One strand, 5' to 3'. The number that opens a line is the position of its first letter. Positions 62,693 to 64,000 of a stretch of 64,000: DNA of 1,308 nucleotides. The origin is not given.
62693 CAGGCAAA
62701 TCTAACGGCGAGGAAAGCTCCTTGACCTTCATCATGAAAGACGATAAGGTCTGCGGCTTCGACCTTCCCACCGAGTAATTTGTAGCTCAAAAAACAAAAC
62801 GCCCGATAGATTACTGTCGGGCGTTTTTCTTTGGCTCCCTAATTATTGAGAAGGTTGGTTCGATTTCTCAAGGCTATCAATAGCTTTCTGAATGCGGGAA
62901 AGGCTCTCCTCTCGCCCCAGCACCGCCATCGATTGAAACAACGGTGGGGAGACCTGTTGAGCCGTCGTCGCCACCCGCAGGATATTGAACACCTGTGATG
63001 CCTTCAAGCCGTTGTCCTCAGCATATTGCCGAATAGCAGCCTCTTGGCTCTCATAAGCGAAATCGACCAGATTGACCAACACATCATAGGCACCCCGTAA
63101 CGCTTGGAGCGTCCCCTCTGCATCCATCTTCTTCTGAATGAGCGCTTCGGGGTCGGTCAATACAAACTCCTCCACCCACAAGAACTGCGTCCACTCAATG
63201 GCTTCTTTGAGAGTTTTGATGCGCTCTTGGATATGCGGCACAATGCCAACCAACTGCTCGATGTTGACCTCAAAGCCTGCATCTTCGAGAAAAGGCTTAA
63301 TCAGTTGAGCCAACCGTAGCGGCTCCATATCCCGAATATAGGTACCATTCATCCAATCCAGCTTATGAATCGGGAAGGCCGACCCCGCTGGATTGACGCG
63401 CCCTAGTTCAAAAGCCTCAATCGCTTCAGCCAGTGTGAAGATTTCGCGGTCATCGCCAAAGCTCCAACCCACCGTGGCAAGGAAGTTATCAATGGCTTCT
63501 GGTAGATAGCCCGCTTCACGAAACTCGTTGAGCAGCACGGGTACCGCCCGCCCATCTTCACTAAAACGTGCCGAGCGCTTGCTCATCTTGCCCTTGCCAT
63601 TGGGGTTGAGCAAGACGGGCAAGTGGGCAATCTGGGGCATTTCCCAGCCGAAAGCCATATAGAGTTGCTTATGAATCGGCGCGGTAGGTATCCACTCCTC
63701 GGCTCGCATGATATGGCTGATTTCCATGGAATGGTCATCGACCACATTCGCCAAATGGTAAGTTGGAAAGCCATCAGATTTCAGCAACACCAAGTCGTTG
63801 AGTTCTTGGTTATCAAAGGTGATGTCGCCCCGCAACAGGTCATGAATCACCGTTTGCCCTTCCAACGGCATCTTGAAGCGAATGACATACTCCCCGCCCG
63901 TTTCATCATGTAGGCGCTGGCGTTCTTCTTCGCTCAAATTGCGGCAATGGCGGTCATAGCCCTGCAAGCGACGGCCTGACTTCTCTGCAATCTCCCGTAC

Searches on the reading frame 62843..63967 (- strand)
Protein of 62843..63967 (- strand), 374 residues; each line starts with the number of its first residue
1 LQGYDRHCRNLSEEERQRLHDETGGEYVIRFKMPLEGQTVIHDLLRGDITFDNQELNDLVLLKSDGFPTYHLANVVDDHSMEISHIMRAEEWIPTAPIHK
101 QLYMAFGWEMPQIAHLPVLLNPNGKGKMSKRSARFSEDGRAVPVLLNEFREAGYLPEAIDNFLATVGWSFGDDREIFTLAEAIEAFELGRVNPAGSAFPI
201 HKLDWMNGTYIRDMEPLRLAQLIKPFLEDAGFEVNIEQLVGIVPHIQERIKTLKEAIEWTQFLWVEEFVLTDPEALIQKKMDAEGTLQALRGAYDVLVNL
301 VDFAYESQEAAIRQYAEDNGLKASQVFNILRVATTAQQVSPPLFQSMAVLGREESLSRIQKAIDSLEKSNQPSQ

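Call 63: search_protein_families(library=pfam, proteins=[window:62843-63967:-], max_evalue=0.001)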
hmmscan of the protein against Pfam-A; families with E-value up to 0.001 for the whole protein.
window:62843-63967:- (374 aa): 2 families
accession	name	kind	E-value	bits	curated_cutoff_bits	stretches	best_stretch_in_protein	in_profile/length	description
PF00749.27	tRNA-synt_1c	-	5.7e-46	157.3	23.4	1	3-205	121-314/314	tRNA synthetases class I (E and Q), catalytic domain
PF19269.4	Anticodon_2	-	1e-30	107.4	23.6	1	218-363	1-141/141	Anticodon binding domain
